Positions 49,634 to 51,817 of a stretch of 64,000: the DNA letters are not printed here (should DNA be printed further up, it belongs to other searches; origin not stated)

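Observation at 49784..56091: Three-gene envelope operon combining two caspase-fold proteases: CHAT-TM-TPR, secreted TPR protein, and Ig-repeat/caspase lipoprotein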

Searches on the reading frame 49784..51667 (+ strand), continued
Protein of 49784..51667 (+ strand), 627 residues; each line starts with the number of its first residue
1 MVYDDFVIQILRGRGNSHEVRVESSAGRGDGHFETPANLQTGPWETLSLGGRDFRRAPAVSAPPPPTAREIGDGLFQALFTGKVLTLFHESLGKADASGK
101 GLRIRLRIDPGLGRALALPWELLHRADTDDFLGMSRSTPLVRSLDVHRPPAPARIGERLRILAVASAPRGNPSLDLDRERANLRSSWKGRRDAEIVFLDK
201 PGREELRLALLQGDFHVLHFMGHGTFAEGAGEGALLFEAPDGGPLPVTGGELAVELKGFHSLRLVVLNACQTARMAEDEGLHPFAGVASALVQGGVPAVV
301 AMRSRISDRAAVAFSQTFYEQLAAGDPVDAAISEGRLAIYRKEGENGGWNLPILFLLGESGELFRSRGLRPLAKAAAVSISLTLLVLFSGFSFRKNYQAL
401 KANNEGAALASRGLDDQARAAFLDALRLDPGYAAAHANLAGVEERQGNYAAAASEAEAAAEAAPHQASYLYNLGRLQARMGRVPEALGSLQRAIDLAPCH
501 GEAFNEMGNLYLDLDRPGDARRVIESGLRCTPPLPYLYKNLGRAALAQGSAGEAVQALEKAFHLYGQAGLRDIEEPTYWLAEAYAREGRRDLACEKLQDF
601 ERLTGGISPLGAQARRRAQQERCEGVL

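Call 70: search_protein_families(library=pfam, proteins=[L104:3754-5307:+, L104:5322-6977:+, L124:4702-6795:-, L134:4740-6764:-], max_evalue=0.001)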
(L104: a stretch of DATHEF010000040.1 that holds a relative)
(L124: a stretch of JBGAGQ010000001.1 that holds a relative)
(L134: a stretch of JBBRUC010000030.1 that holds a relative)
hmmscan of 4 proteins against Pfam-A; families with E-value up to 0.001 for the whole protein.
L104:3754-5307:+ (517 aa): 1 family
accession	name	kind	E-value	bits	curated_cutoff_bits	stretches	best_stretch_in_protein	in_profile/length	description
PF01435.24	Peptidase_M48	-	1.7e-08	34.9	20.3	1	102-181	3-86/186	Peptidase family M48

L104:5322-6977:+ (551 aa): 1 family
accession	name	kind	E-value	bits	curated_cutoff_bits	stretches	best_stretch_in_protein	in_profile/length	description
PF00656.27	Peptidase_C14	-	2.7e-18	67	21.4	1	295-531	2-225/233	Caspase domain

L124:4702-6795:- (697 aa): 4 families
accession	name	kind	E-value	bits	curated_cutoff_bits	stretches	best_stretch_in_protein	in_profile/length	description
PF00069.31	Pkinase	-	2.6e-50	171.7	31.7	1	52-297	3-251/263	Protein kinase domain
PF07714.23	PK_Tyr_Ser-Thr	-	1.4e-34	120.1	23.1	1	52-297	3-248/258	Protein tyrosine and serine/threonine kinase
PF03109.22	ABC1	-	2.6e-06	27.2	22.9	1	100-197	125-215/244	ABC1 atypical kinase-like domain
PF01636.29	APH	-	1.6e-05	25.2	23.2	0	153-197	158-198/239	Phosphotransferase enzyme family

L134:4740-6764:- (674 aa): 4 families
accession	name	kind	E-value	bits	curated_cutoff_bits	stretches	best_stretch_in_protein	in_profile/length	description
PF00069.31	Pkinase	-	2.7e-50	171.6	31.7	1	51-293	3-248/263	Protein kinase domain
PF07714.23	PK_Tyr_Ser-Thr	-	6.4e-37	127.7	23.1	1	51-265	3-220/258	Protein tyrosine and serine/threonine kinase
PF01636.29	APH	-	3.7e-06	27.3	23.2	0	149-196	155-198/239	Phosphotransferase enzyme family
PF03109.22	ABC1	-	2.1e-05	24.2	22.9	1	119-196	140-215/244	ABC1 atypical kinase-like domain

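Call 97: search_solved_structures(query=A4, max_evalue=0.001)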
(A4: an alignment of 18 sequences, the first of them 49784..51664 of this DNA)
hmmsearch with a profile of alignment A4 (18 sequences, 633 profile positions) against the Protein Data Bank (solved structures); distinct sequences matched with E-value up to 0.001: 192 (the best 60 are shown).
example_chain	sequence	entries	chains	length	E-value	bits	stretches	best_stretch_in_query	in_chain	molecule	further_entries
9qhb_A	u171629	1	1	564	1.4e-89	304.4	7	416-518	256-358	Engineered tetratricopeptide repeat protein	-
9qhc_A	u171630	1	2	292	3.4e-64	220.6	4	416-517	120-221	Engineered tetratricopeptide repeat protein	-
8bu0_A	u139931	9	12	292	2.8e-49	171.3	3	416-517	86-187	Consensus tetratricopeptide repeat protein | Crystal structure of an 8-repeat consensus TPR superhelix with Zinc. | Monomer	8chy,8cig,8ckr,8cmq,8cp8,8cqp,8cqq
7ntf_A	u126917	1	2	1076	1e-45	159.5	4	415-548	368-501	Isoform 1 of UDP-N-acetylglucosamine--peptide N-acetylglucosaminyltransferase 110 kDa subu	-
7yeh_B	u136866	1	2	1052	2.3e-43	151.8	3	415-548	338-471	UDP-N-acetylglucosamine--peptide N-acetylglucosaminyltransferase 110 kDa subunit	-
7yea_A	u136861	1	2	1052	3.2e-43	151.3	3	415-548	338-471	UDP-N-acetylglucosamine--peptide N-acetylglucosaminyltransferase 110 kDa subunit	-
6eou_A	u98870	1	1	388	2.1e-38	135.4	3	414-516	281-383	UDP-N-acetylglucosamine--peptide N-acetylglucosaminyltransferase 110 kDa subunit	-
1w3b_A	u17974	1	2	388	2.3e-38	135.3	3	414-516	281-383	UDP-N-ACETYLGLUCOSAMINE--PEPTIDE N-ACETYLGLUCOSAMINYLTRANSFERASE 110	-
7y4i_A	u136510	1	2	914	2.3e-33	118.7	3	395-568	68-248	Probable UDP-N-acetylglucosamine--peptide N-acetylglucosaminyltransferase SPINDLY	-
8dtf_A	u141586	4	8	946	3.3e-33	118.2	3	395-567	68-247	Probable UDP-N-acetylglucosamine--peptide N-acetylglucosaminyltransferase SPINDLY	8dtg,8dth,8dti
7obi_A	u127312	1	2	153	5.6e-27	97.6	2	416-515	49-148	CTPR-rv4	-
8ch0_A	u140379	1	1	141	6.8e-23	84.1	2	415-504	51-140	Consensus tetratricopeptide repeat protein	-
2fo7_A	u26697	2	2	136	7.5e-23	84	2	416-504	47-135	SYNTHETIC CONSENSUS TPR PROTEIN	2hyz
7qdr_B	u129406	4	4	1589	7.5e-22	80.7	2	402-521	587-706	Tetratricopeptide repeat protein 37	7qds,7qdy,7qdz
9g8o_B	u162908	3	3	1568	9.8e-22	80.3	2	402-521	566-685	Superkiller complex protein 3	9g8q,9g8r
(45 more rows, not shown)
